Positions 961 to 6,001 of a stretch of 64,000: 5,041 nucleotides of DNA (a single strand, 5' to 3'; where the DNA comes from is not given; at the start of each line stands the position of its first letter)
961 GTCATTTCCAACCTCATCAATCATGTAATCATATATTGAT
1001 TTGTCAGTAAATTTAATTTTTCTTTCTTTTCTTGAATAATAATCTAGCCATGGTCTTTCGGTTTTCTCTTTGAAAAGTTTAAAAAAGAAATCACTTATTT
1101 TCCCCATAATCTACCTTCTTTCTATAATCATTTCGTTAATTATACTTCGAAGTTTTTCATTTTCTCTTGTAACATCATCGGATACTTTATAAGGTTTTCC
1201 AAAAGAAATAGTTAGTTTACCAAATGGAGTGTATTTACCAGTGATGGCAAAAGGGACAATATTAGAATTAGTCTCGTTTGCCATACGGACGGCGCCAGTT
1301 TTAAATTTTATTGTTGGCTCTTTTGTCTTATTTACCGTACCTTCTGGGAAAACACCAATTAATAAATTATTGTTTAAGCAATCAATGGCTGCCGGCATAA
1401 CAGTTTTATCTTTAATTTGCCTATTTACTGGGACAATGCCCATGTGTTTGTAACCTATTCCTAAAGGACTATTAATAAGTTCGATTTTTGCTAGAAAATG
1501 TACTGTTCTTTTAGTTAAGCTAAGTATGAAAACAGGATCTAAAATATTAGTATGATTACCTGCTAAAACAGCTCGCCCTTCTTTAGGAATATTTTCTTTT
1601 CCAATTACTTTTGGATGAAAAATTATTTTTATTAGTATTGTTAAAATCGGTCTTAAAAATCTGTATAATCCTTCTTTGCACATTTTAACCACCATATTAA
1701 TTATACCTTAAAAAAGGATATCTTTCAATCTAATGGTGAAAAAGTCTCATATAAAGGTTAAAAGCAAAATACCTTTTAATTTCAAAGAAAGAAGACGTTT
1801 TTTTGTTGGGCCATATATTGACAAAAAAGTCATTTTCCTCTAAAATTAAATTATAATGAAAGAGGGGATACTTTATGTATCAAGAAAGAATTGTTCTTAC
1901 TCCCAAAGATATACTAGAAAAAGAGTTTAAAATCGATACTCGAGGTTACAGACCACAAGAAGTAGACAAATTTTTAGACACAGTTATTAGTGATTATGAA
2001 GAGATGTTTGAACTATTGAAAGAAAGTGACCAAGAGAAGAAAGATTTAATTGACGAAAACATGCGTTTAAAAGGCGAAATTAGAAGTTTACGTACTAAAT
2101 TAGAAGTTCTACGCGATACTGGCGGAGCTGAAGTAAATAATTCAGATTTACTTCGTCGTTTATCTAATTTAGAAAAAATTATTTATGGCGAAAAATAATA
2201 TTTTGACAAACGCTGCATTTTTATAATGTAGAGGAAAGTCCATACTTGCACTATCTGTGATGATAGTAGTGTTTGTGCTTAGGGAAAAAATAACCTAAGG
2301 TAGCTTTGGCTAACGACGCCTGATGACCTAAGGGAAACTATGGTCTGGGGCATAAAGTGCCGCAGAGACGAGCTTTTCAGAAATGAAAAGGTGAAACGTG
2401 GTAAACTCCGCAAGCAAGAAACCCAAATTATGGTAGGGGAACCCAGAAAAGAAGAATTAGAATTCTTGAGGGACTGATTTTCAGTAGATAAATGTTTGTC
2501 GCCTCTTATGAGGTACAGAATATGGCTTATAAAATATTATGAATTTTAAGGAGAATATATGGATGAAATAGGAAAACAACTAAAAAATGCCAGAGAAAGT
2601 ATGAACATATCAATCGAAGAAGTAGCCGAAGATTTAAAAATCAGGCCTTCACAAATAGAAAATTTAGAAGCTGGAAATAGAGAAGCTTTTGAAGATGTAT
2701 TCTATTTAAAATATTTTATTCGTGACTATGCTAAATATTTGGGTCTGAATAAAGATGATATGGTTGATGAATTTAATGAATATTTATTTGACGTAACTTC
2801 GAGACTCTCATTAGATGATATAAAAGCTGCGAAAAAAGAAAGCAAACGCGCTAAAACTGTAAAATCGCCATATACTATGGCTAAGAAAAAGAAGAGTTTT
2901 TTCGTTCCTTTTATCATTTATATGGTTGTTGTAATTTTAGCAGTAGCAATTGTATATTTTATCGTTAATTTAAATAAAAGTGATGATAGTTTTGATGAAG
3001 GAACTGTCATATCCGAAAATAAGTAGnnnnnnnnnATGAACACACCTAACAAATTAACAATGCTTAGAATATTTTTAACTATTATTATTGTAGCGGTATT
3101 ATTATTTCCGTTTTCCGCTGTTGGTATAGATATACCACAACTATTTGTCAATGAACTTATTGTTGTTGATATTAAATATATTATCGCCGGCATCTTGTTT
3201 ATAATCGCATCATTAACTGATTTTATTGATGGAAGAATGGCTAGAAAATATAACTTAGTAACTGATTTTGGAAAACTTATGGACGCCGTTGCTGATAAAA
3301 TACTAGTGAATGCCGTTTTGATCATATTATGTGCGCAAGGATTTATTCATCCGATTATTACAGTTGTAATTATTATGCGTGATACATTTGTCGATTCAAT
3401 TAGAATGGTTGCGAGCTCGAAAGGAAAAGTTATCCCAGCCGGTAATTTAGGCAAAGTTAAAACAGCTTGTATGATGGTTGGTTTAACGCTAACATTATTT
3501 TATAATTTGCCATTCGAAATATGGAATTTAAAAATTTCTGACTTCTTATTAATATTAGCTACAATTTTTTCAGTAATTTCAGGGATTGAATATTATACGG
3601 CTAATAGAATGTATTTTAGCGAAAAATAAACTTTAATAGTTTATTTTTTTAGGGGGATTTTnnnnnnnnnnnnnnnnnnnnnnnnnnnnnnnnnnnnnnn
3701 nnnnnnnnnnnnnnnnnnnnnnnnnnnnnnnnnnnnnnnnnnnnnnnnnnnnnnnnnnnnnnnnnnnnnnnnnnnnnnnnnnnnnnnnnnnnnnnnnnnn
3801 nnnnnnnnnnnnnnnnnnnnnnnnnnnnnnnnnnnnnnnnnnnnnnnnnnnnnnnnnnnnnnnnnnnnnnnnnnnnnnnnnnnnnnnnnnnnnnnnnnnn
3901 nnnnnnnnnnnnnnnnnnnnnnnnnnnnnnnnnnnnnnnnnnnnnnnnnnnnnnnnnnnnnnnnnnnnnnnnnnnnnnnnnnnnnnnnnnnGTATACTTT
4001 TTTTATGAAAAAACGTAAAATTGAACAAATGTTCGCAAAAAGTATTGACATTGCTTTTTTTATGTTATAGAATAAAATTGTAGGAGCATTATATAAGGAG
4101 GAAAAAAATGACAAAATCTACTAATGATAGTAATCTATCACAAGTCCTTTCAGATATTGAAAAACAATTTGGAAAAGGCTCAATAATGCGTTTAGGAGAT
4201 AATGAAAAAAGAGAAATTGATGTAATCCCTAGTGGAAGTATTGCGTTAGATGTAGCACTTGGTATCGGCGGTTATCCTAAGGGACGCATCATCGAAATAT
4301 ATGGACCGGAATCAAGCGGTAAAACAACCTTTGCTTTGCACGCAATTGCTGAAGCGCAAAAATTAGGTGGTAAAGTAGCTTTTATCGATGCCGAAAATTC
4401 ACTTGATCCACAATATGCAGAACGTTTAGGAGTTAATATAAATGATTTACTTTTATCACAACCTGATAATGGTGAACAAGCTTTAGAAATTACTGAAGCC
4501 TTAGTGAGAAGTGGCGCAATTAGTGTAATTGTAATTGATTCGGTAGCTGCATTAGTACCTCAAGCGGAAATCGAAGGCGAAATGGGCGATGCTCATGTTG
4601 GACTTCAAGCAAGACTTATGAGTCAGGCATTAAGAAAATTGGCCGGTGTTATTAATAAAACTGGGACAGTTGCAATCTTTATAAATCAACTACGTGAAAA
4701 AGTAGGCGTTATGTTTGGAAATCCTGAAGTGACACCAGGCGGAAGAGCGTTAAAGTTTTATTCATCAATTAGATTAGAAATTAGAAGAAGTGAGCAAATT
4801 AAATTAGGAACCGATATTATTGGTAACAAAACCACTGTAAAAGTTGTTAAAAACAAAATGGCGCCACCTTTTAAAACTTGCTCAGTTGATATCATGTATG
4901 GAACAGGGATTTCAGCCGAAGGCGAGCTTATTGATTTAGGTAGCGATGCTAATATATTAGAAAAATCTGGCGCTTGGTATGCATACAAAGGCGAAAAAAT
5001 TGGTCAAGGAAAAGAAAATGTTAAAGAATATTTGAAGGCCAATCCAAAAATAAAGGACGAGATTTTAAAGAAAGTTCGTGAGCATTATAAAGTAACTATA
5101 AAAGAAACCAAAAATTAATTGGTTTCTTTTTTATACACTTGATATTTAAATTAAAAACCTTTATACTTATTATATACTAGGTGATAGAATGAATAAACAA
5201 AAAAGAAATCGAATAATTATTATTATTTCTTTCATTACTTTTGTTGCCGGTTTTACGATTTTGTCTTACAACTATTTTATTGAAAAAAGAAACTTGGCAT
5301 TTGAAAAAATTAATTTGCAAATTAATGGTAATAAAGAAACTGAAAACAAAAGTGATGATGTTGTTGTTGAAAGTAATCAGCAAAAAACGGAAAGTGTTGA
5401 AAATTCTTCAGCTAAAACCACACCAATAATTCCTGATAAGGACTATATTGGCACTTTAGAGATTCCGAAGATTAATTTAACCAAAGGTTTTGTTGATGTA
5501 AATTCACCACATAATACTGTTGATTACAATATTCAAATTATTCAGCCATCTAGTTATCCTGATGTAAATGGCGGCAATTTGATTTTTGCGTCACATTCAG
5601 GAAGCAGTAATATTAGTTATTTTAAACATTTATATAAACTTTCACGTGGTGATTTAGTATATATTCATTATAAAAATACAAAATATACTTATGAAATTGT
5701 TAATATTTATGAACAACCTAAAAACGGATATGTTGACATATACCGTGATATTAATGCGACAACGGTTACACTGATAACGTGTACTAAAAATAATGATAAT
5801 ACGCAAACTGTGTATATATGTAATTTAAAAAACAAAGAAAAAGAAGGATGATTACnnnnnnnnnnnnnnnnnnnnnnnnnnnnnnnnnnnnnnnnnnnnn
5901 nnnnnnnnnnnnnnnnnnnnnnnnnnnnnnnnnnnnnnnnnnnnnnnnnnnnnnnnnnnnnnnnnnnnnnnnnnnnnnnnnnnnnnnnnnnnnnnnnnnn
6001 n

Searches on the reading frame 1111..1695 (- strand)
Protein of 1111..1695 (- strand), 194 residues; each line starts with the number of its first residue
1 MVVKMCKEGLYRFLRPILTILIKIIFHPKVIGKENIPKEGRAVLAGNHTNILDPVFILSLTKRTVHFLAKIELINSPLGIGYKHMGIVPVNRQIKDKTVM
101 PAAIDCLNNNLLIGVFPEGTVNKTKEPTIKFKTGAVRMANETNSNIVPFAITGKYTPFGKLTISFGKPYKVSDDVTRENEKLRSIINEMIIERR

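Call 81: search_protein_families(library=pfam, proteins=[window:1111-1695:-], max_evalue=0.0001)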
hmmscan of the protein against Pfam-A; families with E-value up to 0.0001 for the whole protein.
window:1111-1695:- (194 aa): 1 family
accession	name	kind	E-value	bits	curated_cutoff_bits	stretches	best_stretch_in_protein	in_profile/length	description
PF01553.26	Acyltransferase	-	5.7e-27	94.6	23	1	28-151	2-131/132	Acyltransferase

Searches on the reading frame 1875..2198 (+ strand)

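Call 81: search_protein_families(library=pfam, proteins=[window:1875-2198:+], max_evalue=0.0001)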
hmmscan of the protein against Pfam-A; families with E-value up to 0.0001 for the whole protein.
window:1875-2198:+ (107 aa): 1 family
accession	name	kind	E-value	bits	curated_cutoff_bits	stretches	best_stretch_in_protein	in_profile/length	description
PF05103.18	DivIVA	-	5.9e-14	52.6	28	1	8-69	1-62/131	DivIVA protein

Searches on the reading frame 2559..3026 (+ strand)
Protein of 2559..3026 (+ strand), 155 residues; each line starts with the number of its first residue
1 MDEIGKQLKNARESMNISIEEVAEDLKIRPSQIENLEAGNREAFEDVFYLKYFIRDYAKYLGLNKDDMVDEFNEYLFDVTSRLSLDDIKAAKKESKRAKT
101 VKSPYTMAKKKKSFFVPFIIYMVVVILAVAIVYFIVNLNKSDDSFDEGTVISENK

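Call 81: search_protein_families(library=pfam, proteins=[window:2559-3026:+], max_evalue=0.0001)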
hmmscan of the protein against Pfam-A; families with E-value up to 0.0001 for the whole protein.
window:2559-3026:+ (155 aa): 5 families
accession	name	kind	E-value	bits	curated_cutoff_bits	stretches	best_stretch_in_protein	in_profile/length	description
PF13413.12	HTH_25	-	2.7e-19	69.2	24.6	1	7-67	1-61/62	Helix-turn-helix domain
PF12844.13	HTH_19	-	3.2e-11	43.4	30.2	1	5-67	1-57/64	Helix-turn-helix domain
PF01381.28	HTH_3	-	9.2e-06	26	23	1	8-42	1-35/55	Helix-turn-helix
PF13560.12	HTH_31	-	8.7e-05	23.2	27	0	3-71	1-63/64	Helix-turn-helix domain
PF10078.15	DUF2316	-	9.5e-05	23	26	0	6-57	13-64/89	Uncharacterized protein conserved in bacteria (DUF2316)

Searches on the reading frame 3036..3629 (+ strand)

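Call 81: search_protein_families(library=pfam, proteins=[window:3036-3629:+], max_evalue=0.0001)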
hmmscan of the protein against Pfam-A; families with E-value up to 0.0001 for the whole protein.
window:3036-3629:+ (197 aa): 1 family
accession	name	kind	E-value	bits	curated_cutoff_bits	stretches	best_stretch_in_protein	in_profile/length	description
PF01066.26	CDP-OH_P_transf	-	8.2e-36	124.1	22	1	1-180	1-151/152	CDP-alcohol phosphatidyltransferase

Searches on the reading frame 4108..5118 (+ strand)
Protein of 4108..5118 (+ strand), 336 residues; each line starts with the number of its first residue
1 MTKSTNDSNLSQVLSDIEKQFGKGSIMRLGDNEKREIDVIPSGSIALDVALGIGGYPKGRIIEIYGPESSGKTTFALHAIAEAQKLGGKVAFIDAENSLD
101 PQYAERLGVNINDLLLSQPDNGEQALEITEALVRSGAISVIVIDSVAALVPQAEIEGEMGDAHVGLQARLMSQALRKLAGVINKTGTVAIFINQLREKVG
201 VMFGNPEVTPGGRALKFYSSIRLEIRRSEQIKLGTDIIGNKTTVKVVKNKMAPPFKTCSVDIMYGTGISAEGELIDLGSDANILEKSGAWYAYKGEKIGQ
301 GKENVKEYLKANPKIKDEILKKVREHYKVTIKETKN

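Call 81: search_protein_families(library=pfam, proteins=[window:4108-5118:+], max_evalue=0.0001)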
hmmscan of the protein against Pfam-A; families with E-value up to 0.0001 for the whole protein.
window:4108-5118:+ (336 aa): 6 families
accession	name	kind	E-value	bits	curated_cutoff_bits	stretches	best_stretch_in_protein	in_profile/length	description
PF00154.27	RecA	-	3.5e-138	459.8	27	1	10-269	3-262/262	recA bacterial DNA recombination protein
PF21096.2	RecA_C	-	6.6e-26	90.6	27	1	272-328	1-57/57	RecA C-terminal domain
PF06745.19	ATPase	-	4.5e-10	39.7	26.6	1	46-197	7-166/231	KaiC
PF08423.17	Rad51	-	4.2e-09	36.5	22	1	36-228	4-212/244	Rad51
PF01637.24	ATPase_2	-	7.1e-07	29.7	33.2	1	60-196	21-120/225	ATPase domain predominantly from Archaea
PF13479.12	AAA_24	-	9.3e-07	29.3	27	1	62-151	5-78/195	AAA domain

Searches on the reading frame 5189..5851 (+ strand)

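Call 81: search_protein_families(library=pfam, proteins=[window:5189-5851:+], max_evalue=0.0001)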
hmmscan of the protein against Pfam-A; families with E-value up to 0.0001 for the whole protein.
window:5189-5851:+ (220 aa): 1 family
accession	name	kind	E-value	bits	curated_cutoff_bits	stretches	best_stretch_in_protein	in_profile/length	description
PF04203.18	Sortase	-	3.5e-14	53.1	26.6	1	90-205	1-115/125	Sortase domain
